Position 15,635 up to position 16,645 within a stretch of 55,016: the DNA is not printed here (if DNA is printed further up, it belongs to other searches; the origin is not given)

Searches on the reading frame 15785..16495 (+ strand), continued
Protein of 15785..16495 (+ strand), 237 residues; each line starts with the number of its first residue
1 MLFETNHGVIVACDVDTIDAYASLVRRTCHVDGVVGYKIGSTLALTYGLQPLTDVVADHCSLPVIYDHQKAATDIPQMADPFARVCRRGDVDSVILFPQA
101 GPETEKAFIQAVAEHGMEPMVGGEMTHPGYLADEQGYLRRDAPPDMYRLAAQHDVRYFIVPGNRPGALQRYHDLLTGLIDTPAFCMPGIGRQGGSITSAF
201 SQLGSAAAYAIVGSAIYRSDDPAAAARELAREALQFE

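Call 22: find_encoding_contigs(protein=P0013, flank=8000, max_places=2)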
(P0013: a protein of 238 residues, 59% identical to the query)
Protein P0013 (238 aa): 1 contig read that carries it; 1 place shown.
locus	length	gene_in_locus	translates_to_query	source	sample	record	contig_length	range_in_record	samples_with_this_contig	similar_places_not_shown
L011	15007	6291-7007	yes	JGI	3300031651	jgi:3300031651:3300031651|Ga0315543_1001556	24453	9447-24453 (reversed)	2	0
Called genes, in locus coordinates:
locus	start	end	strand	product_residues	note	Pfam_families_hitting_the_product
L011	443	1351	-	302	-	PF01680:SOR_SNZ, PF05690:ThiG (weak)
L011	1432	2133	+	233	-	PF00535:Glycos_transf_2, PF13641:Glyco_tranf_2_3 (weak)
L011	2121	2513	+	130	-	PF10107:Endonuc_Holl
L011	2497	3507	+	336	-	PF00752:XPG_N, PF00867:XPG_I, PF01367:5_3_exonuc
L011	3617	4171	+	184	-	-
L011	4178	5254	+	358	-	PF02547:Queuosine_synth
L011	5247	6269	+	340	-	PF01702:TGT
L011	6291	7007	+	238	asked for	PF00215:OMPdecase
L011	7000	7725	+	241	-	PF00156:Pribosyltran (faint)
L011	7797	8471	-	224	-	-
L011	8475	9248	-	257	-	PF00753:Lactamase_B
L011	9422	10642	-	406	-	PF00589:Phage_integrase, PF16795:Phage_integr_3 (faint)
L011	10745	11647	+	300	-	PF01040:UbiA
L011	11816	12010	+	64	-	-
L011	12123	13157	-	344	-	PF00586:AIRS, PF02769:AIRS_C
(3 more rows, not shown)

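Call 23: find_encoding_contigs(protein=P0041, flank=8000, max_places=2)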
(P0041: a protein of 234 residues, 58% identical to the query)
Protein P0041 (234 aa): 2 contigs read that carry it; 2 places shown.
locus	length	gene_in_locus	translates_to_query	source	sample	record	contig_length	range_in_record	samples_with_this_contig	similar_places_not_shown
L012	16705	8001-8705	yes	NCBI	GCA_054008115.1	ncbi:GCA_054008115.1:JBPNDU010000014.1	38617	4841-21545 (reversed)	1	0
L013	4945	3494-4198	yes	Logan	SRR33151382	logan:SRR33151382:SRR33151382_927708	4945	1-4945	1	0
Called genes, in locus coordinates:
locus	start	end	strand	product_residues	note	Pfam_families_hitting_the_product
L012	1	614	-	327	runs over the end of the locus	PF01040:UbiA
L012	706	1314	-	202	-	PF01810:LysE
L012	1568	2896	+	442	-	PF00483:NTP_transferase (faint), PF01128:IspD, PF12804:NTP_transf_3, PF01066:CDP-OH_P_transf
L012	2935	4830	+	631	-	PF08126:Propeptide_C25 (weak), PF01364:Peptidase_C25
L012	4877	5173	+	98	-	-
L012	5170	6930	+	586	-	PF00512:HisKA, PF02518:HATPase_c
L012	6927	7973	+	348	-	PF00072:Response_reg, PF12840:HTH_20 (faint), PF05763:DUF835, PF24038:DUF7347, PF01022:HTH_5 (weak)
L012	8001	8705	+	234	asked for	PF00215:OMPdecase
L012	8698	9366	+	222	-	-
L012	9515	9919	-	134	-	PF00072:Response_reg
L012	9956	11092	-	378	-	PF22025:ThiI_fer, PF02926:THUMP, PF02568:ThiI, PF06508:QueC (faint)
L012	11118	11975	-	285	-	PF01171:ATP_bind_3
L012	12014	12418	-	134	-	PF01402:RHH_1 (weak), PF08753:NikR_C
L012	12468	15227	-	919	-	PF00133:tRNA-synt_1, PF01406:tRNA-synt_1e (faint), PF09334:tRNA-synt_1g (weak), PF13603:tRNA-synt_1_2, PF08264:Anticodon_1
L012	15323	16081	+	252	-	PF02735:Ku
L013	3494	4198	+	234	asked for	PF00215:OMPdecase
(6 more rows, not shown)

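Call 36: find_related_loci(query=A1, collection=genome_contigs, flank=10000)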
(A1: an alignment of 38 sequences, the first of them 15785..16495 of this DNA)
Query A1 (237 aa) in genome_contigs; peptide patterns used: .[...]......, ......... (x = any residue, [..] = any of these).
599 stretches matched a pattern (row limit reached: there are more); 580 encode a relative of the query (tblastn E <= 1e-3); the best 80 are kept; 80 distinct loci.
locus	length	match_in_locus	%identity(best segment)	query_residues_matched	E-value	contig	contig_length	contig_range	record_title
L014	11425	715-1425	83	1-237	1e-136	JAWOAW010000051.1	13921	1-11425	MAG: Thermoplasmatota archaeon isolate BLK2-2.bin.188 k191_142146, whole genome shotgun sequence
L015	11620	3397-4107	83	1-237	4e-136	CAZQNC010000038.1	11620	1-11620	MAG TPA_asm: uncultured Thermoplasmatales archaeon isolate SRP141376_co2_261 genome assembly, contig: NODE_10651_length_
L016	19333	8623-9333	80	1-237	6e-130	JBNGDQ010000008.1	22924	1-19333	MAG: Thermoplasmatota archaeon isolate E05-033 bin41.fa-8, whole genome shotgun sequence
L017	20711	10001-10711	82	1-237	3e-125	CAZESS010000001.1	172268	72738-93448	MAG TPA_asm: uncultured Thermoplasmatales archaeon isolate SRP141376_co2_183 genome assembly, contig: NODE_157_length_17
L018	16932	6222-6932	59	1-237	9e-100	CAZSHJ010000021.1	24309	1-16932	MAG TPA_asm: uncultured Thermoplasmatales archaeon isolate binchicken_co100_451 genome assembly, contig: NODE_3094_lengt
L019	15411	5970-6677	57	1-236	1e-99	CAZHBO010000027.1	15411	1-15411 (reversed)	MAG TPA_asm: uncultured Thermoplasmatales archaeon isolate binchicken_co256_245 genome assembly, contig: NODE_8909_lengt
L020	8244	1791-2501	59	1-237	3e-99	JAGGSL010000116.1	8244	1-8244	MAG: Thermoplasmata archaeon isolate AUK021 PB_MANV_021_c_000000000611, whole genome shotgun sequence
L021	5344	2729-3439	58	1-237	4e-98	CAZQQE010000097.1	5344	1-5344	MAG TPA_asm: uncultured Thermoplasmatales archaeon isolate binchicken_co164_19 genome assembly, contig: NODE_8063_length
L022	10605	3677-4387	58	1-237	2e-97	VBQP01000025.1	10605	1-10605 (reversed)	MAG: Thermoplasmata archaeon isolate M8_bin1702 scaffold4026, whole genome shotgun sequence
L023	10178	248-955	57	2-237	1e-96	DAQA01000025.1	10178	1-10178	MAG TPA_asm: Euryarchaeota archaeon UBA202 UBA202_contig_21926, whole genome shotgun sequence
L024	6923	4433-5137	58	1-237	7e-93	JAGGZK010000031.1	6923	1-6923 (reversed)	MAG: Thermoplasmata archaeon isolate AUK202 PB_MBMC_156_c_000000000074, whole genome shotgun sequence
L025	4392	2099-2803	57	1-237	1e-90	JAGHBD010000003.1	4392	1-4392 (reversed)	MAG: Thermoplasmata archaeon isolate AUK247 PB_MBMC_201_c_000000000058, whole genome shotgun sequence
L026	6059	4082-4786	57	1-237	2e-89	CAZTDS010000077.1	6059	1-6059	MAG TPA_asm: uncultured Thermoplasmatales archaeon isolate binchicken_co355_288 genome assembly, contig: NODE_12240_leng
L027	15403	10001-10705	54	2-236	2e-89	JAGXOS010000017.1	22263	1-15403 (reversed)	Methanomicrobia archaeon LH_S14 NODE_17_length_22263_cov_49.693489, whole genome shotgun sequence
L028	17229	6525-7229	55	2-236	8e-89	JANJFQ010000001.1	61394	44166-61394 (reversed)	MAG: Methanophagales archaeon isolate Hel0.bin107 Hel0_ANME-1_NODE_452_length_61394_cov_5.151958, whole genome shotgun s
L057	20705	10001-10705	50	1-236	1e-81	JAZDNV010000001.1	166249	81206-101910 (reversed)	MAG: Candidatus Aenigmatarchaeota archaeon isolate MEGAHIT-group-0.728 k141_5326045, whole genome shotgun sequence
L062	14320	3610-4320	49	1-237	6e-78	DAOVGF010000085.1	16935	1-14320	MAG TPA_asm: Candidatus Aerophobetes bacterium isolate CSMAG_1128 CSMAG_1128_k141_4373213_length_16935_cov_11.1883, whol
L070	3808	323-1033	51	2-235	2e-73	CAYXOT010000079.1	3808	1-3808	MAG TPA_asm: uncultured archaeon isolate binchicken_co21_401 genome assembly, contig: NODE_38596_length_3808_cov_6.48867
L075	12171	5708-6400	45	3-234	4e-67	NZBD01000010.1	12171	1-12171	MAG: Candidatus Iainarchaeum archaeon isolate ARS1427 MHASMcontig_180787, whole genome shotgun sequence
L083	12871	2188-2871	44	2-232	1e-64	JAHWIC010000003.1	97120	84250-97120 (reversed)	MAG: Candidatus Woesearchaeota archaeon isolate Yap2000.bin4.8 contig-145_49, whole genome shotgun sequence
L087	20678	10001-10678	44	2-231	2e-63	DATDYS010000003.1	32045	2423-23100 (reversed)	MAG TPA_asm: Candidatus Nanoarchaeia archaeon isolate SMAG_U8171 k141_2378233, whole genome shotgun sequence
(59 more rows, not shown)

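Call 41: predict_structure(alignment_id=A1)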
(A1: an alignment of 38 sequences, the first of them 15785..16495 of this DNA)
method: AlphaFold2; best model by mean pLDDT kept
length: 237 residues; sequences in the alignment: 38
mean_pLDDT: 93.0   pTM: 0.91
mean pLDDT of the five models: 93.0, 92.3, 90.9, 89.7, 89.1
residues with pLDDT >= 90: 195; 70-90: 36; 50-70: 6; < 50: 0
segments of 3 or more residues with pLDDT < 50: none
pLDDT, mean of each block of 10 residues (from residue 1): 94 96 98 97 95 98 89 81 97 90 92 98 79 77 92 97 92 96 95 92 95 97 98 97
secondary structure, 60 per line:
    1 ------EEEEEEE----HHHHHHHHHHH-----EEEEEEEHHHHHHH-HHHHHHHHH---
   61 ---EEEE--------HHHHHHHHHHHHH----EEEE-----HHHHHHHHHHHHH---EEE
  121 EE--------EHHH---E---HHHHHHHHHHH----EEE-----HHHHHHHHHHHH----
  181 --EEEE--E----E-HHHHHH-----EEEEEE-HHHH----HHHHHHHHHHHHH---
elements in order: E7-13 H18-28 E34-40 H41-47 H49-57 E64-67 H76-88 E93-96 H102-114 E118-122 H142-152 E157-159 H165-176 E183-186 H196-201 E207-212 H214-217 H222-234

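Call 46: fold_search(model_id=the predicted structure, library=pdb)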
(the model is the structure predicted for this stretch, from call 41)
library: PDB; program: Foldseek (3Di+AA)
matches with E <= 10: 1954; with E <= 0.001: 928
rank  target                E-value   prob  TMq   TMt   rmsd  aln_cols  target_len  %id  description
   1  3nqe_A                3.3e-16  1.00  0.81  0.87   2.5       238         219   24  Crystal structure of the mutant L123N of orotidine 5'-monophosphate decarboxylase from Methanobacterium thermoautotrop (released 2011-05-11)
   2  3nqf_A                4.4e-16  1.00  0.81  0.87   2.5       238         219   24  Crystal structure of the mutant L123S of orotidine 5'-monophosphate decarboxylase from Methanobacterium thermoautotrop (released 2011-05-11)
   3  3nqf_B                4.6e-16  1.00  0.80  0.87   2.5       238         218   24  Crystal structure of the mutant L123S of orotidine 5'-monophosphate decarboxylase from Methanobacterium thermoautotrop (released 2011-05-11)
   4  3sy5_A                4.9e-16  1.00  0.81  0.86   2.5       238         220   24  Crystal structure of the mutant S127A of orotidine 5'-monophosphate decarboxylase from Methanobacterium thermoautotrop (released 2011-09-21)
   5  3v1p_A                4.9e-16  1.00  0.81  0.86   2.5       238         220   23  Crystal structure of the mutant Q185A of orotidine 5'-monophosphate decarboxylase from Methanobacterium thermoautotrop (released 2012-11-21)
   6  3nqd_A                5.2e-16  1.00  0.81  0.87   2.5       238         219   23  Crystal structure of the mutant I96T of orotidine 5'-monophosphate decarboxylase from Methanobacterium thermoautotroph (released 2011-05-11)
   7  3siz_B                5.8e-16  1.00  0.83  0.89   2.3       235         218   23  Crystal structure of the mutant S127A of orotidine 5'-monophosphate decarboxylase from Methanobacterium thermoautotrop (released 2011-06-29)
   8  3rlv_A                6.2e-16  1.00  0.80  0.85   2.4       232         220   24  Crystal structure of the mutant Y206F of orotidine 5'-monophosphate decarboxylase from Methanobacterium thermoautotrop (released 2012-04-25)
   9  3rlu_B                6.9e-16  1.00  0.82  0.88   2.2       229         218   24  Crystal structure of the mutant K82A of orotidine 5'-monophosphate decarboxylase from Methanobacterium thermoautotroph (released 2012-04-25)
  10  3lv6_A                6.9e-16  1.00  0.80  0.86   2.5       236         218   24  Crystal structure of the mutant I218F of orotidine 5'-monophosphate decarboxylase from Methanobacterium thermoautotrop (released 2010-06-16)
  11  3nqc_B                7.3e-16  1.00  0.82  0.89   2.2       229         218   23  Crystal structure of the mutant I96S of orotidine 5'-monophosphate decarboxylase from Methanobacterium thermoautotroph (released 2011-05-11)
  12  3qmt_B                7.7e-16  1.00  0.79  0.86   2.4       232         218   24  Crystal structure of the mutant V182A,Y206F of orotidine 5'-monophosphate decarboxylase from Methanobacterium thermoau (released 2012-02-08)
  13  3rlu_A                9.2e-16  1.00  0.81  0.86   2.5       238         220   24  Crystal structure of the mutant K82A of orotidine 5'-monophosphate decarboxylase from Methanobacterium thermoautotroph (released 2012-04-25)
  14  4luj_A                9.7e-16  1.00  0.81  0.90   2.1       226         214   25  Crystal structure of Orotidine 5'-monophosphate decarboxylase from methanocaldococcus jannaschii complexed with inhibi (released 2013-08-07)
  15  3lv5_A                9.7e-16  1.00  0.79  0.85   2.4       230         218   24  Crystal structure of the mutant I199E of orotidine 5'-monophosphate decarboxylase from Methanobacterium thermoautotrop (released 2010-06-16)
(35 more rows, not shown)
